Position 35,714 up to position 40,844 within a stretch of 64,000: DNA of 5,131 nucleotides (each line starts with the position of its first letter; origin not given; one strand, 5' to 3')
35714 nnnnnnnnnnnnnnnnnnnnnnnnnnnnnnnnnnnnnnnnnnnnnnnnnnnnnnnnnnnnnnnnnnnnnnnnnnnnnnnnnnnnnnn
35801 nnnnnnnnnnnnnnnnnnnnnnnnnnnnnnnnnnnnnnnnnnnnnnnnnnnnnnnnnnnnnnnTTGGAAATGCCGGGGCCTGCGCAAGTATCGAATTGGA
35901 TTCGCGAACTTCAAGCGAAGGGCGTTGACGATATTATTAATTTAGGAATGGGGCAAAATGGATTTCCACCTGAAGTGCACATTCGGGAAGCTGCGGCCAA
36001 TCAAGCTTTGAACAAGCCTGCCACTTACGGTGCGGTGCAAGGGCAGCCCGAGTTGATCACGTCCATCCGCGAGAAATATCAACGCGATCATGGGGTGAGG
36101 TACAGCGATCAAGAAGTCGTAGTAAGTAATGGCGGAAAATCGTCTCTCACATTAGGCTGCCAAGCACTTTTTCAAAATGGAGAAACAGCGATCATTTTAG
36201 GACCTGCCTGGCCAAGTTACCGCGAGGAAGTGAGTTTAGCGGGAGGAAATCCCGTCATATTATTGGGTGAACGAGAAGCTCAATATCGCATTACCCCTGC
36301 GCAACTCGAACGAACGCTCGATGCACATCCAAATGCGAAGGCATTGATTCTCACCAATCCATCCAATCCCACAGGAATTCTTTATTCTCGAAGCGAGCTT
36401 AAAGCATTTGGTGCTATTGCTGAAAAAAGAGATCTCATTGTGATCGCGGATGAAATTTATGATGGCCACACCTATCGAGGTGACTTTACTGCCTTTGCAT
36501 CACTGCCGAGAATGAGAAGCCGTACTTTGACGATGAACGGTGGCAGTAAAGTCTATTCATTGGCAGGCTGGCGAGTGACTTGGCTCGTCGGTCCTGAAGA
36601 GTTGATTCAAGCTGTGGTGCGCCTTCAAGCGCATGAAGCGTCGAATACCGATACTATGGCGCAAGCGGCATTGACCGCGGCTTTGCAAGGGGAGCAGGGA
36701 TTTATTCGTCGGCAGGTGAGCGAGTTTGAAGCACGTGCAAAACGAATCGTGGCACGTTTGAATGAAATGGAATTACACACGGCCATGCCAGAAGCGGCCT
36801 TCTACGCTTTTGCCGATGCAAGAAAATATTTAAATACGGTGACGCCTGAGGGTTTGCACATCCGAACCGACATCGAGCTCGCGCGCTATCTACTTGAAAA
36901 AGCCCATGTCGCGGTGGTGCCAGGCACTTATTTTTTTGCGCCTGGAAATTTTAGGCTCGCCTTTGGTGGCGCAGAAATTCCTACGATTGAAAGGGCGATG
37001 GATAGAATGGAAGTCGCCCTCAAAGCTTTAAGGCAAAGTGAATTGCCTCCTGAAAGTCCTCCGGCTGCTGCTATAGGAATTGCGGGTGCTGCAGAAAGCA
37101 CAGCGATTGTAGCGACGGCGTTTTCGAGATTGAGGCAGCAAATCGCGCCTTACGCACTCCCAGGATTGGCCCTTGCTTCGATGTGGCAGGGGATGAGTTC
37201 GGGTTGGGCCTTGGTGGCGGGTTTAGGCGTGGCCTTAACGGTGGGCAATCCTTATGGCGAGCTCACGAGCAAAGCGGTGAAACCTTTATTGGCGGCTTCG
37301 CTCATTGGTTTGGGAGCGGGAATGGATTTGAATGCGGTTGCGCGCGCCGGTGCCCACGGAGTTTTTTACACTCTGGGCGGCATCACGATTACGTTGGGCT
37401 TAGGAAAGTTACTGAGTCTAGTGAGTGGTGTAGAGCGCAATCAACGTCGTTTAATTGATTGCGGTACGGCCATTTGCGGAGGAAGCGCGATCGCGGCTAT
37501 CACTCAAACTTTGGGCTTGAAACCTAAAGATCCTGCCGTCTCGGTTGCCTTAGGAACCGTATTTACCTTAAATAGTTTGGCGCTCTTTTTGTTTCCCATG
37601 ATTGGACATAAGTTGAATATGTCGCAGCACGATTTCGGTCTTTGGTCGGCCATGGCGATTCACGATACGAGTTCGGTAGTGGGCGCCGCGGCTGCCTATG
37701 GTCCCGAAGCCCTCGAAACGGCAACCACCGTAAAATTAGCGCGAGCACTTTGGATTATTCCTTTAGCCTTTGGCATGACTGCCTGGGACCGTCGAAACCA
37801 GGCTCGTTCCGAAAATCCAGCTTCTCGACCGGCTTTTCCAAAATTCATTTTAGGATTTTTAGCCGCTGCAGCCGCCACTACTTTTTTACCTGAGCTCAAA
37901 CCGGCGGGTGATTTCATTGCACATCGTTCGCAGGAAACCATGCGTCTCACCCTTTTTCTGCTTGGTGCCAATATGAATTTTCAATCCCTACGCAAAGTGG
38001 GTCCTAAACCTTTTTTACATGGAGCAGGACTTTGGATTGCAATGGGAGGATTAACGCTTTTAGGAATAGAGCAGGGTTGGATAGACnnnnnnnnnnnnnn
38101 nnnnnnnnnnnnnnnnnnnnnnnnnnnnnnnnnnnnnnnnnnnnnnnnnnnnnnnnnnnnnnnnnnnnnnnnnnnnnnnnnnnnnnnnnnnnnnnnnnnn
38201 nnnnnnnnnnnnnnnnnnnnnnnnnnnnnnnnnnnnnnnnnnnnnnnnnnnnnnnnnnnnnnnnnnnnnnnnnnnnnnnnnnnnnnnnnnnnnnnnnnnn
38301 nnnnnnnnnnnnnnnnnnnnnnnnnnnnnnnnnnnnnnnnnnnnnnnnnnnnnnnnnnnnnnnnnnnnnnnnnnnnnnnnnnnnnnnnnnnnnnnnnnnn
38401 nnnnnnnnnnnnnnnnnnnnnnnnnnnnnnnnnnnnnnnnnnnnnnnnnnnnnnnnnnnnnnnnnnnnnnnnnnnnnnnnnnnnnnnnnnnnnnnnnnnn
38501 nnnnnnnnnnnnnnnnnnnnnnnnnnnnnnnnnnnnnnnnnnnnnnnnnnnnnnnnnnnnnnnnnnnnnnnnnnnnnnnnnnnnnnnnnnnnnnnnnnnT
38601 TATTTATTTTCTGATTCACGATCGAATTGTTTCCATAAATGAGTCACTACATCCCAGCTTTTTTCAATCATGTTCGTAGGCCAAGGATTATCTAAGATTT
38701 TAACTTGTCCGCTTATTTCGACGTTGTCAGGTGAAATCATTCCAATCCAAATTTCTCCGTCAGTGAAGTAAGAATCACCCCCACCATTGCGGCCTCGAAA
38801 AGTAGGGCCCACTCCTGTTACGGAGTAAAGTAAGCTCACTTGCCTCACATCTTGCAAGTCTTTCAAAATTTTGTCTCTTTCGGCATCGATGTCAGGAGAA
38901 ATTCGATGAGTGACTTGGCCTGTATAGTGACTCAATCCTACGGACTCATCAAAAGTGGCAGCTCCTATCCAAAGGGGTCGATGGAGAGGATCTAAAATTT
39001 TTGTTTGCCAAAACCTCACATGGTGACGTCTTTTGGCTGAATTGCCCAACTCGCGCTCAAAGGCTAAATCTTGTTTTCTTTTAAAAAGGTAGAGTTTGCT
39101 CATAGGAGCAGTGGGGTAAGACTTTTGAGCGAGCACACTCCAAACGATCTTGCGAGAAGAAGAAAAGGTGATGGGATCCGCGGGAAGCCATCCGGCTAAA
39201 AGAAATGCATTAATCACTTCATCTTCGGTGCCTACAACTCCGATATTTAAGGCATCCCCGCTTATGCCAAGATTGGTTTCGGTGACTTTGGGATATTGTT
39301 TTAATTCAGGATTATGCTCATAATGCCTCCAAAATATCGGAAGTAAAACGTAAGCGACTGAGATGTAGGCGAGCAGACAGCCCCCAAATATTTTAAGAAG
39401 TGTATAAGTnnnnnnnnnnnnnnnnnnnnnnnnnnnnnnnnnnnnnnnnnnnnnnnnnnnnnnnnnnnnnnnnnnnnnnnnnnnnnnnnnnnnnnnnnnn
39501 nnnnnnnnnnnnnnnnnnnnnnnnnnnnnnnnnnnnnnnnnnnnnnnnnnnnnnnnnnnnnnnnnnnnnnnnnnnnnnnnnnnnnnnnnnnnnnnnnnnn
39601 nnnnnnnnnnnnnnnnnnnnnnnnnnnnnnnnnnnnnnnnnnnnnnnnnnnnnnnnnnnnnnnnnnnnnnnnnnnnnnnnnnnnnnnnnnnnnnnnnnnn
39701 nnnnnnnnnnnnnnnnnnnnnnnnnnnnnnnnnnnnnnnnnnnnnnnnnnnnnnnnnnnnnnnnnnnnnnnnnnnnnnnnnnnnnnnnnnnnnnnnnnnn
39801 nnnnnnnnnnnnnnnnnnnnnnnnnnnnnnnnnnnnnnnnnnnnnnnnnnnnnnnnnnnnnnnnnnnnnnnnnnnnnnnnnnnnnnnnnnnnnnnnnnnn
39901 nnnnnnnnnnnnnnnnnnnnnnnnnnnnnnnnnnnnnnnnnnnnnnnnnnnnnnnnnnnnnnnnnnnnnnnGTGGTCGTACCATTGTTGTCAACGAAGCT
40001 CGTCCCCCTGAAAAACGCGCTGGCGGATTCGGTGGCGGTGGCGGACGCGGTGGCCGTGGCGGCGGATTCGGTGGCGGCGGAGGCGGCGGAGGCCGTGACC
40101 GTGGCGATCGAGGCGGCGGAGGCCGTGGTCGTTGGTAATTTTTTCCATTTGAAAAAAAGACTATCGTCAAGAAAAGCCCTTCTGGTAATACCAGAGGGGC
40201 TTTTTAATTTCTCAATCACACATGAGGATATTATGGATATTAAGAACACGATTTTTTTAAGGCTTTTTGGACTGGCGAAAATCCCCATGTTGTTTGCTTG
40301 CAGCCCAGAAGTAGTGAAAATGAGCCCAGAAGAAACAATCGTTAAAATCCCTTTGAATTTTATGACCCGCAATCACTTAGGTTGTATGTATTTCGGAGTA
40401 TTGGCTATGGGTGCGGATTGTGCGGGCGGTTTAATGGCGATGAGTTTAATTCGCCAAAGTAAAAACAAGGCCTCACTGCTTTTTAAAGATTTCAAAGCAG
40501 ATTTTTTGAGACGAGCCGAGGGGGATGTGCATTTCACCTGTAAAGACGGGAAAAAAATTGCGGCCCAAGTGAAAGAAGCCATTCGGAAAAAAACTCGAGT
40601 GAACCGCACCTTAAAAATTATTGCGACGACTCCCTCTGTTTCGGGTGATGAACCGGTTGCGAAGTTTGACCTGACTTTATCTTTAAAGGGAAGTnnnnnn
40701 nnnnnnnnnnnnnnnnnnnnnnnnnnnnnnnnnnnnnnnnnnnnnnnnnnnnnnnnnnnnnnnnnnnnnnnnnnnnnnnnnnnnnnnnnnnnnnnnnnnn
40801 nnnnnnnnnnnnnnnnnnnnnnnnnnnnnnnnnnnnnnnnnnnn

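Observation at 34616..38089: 1157-aa fusion encoding a complete cysteine-to-sulfite route plus exporter on one polypeptide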

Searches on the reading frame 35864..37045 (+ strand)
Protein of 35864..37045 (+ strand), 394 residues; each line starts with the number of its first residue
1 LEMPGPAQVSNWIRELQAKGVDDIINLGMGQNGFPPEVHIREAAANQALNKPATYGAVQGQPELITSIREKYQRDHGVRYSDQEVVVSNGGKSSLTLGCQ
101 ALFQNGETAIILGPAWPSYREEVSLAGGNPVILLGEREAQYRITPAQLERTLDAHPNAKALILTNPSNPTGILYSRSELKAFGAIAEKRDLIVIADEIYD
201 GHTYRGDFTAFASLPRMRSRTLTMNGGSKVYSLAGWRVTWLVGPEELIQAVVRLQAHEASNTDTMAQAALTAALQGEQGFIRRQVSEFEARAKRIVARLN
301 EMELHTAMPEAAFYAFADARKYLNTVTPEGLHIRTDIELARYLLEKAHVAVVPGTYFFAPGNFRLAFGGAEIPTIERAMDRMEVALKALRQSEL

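Call 57: search_solved_structures(query=window:35864-37045:+, max_evalue=1e-30, show_alignments=2)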
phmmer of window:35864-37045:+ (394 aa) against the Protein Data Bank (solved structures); distinct sequences matched with E-value up to 1e-30: 24.
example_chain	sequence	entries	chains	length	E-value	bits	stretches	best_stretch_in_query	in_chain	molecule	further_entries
6f35_A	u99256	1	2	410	4.9e-66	226.6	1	23-386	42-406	Aspartate aminotransferase B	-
6f77_A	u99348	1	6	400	5.7e-62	213.2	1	8-382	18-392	Aspartate aminotransferase A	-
1j32_A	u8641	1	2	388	2.4e-59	204.6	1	14-386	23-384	aspartate aminotransferase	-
8wkj_A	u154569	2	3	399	4.4e-58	200.5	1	13-383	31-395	Aminotransferase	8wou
1gd9_A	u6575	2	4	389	1.8e-54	188.6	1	18-388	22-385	ASPARTATE AMINOTRANSFERASE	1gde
1dju_A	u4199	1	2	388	6.3e-54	186.8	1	18-388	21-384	AROMATIC AMINOTRANSFERASE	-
5wmi_A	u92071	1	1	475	1.1e-52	182.7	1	19-391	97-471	Bifunctional aspartate aminotransferase and glutamate/aspartate-prephenate aminotransferas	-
5wmh_A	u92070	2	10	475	1.1e-52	182.7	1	19-391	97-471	Bifunctional aspartate aminotransferase and glutamate/aspartate-prephenate aminotransferas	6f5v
5wml_A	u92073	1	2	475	7.6e-52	179.9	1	19-391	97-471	Bifunctional aspartate aminotransferase and glutamate/aspartate-prephenate aminotransferas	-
5wmk_A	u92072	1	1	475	1e-51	179.5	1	19-391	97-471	Bifunctional aspartate aminotransferase and glutamate/aspartate-prephenate aminotransferas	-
1bkg_A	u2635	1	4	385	2.8e-51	178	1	13-382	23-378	ASPARTATE AMINOTRANSFERASE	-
1bjw_A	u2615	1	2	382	3.2e-51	177.9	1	13-382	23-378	ASPARTATE AMINOTRANSFERASE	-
5bj3_A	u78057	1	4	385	9e-51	176.4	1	5-382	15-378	PROTEIN (ASPARTATE AMINOTRANSFERASE)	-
1b5o_A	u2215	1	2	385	1.5e-50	175.7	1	13-382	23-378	PROTEIN (ASPARTATE AMINOTRANSFERASE)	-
1gc3_A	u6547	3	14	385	2.7e-50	174.8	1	13-382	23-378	ASPARTATE AMINOTRANSFERASE | PROTEIN (ASPARTATE AMINOTRANSFERASE)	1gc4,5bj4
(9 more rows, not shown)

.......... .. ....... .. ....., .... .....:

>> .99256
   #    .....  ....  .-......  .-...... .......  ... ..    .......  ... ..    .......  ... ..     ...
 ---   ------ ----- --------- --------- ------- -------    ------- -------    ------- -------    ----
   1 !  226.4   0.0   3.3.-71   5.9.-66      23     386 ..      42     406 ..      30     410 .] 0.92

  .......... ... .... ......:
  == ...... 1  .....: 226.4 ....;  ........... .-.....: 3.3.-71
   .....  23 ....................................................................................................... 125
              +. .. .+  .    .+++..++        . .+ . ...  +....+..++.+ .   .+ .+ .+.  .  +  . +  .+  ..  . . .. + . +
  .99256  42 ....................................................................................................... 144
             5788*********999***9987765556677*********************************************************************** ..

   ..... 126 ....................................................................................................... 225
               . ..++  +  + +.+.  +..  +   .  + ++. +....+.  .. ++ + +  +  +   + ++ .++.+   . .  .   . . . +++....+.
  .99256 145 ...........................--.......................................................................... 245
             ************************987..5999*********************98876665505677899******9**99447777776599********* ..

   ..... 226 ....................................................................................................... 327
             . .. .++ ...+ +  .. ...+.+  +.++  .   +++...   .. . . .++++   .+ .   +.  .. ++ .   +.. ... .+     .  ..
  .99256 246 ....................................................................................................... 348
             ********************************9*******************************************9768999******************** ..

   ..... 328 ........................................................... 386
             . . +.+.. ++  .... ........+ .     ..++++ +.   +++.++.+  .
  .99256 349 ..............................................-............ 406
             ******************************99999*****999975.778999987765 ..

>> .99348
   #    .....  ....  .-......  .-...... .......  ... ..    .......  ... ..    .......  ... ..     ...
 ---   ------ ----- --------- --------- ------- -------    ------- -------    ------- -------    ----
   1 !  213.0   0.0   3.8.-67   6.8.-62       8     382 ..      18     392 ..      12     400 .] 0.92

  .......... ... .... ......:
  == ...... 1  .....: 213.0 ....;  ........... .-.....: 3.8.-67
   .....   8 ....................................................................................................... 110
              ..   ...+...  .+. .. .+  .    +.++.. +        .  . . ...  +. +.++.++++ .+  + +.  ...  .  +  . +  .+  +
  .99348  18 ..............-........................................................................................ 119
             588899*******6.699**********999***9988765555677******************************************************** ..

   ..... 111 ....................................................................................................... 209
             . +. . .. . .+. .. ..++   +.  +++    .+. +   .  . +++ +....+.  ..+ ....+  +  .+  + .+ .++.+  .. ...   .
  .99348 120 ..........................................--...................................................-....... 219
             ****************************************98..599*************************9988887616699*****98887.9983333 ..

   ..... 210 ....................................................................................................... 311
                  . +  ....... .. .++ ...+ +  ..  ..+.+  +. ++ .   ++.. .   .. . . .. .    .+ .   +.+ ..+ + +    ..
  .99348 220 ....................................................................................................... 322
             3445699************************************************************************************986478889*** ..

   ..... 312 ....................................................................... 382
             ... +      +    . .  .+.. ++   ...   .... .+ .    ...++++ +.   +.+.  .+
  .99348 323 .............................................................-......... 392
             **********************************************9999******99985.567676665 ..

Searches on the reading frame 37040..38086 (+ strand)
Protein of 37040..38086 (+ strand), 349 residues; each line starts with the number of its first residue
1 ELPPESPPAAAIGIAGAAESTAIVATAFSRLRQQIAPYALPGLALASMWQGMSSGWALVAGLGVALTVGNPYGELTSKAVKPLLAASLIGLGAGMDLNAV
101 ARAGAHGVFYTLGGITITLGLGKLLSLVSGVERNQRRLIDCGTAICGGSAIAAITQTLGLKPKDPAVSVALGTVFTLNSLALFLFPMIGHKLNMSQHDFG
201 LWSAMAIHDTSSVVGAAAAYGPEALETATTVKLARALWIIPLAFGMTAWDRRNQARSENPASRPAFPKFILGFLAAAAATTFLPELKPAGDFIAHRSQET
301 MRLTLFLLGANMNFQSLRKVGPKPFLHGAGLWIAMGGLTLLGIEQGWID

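Call 58: search_solved_structures(query=window:37040-38086:+, max_evalue=1, show_alignments=1)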
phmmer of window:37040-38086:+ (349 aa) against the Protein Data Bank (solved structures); distinct sequences matched with E-value up to 1: 0.

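Call 82: search_protein_families(library=ncbifam, proteins=[window:37040-38086:+], max_evalue=0.1)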
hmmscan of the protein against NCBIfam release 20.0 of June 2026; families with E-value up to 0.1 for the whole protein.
window:37040-38086:+ (349 aa): 2 families
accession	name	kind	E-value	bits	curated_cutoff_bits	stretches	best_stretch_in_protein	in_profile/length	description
TIGR00698.1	TIGR00698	subfamily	1.1e-24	87.3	232.6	1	74-342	58-329/335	YeiH family putative sulfate export transporter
TIGR00791.1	gntP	subfamily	0.007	15.4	292.75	1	83-126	29-72/439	gluconate:H+ symporter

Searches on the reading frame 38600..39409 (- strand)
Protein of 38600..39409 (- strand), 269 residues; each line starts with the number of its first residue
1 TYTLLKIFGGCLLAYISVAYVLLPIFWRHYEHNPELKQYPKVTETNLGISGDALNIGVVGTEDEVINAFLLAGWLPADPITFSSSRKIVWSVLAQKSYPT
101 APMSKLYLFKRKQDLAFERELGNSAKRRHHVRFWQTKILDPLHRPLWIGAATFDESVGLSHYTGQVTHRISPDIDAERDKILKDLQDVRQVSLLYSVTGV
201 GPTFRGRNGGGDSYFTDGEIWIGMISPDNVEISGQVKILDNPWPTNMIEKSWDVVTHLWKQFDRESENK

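Call 8: search_protein_families(library=pfam, proteins=[window:38600-39409:-], max_evalue=0.01)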
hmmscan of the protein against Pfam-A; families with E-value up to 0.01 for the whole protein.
window:38600-39409:- (269 aa): 1 family
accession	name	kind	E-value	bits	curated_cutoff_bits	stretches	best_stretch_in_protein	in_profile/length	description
PF14067.11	LssY_C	-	1.4e-64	217.6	25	1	37-219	2-187/188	LssY C-terminus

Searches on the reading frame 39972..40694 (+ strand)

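Call 8: search_protein_families(library=pfam, proteins=[window:39972-40694:+], max_evalue=0.01)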
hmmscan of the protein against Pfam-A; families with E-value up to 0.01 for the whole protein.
window:39972-40694:+ (241 aa): 1 family
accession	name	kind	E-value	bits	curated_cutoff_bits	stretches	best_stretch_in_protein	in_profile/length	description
PF14539.12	DUF4442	-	2.8e-10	41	25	1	94-194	4-100/132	Domain of unknown function (DUF4442)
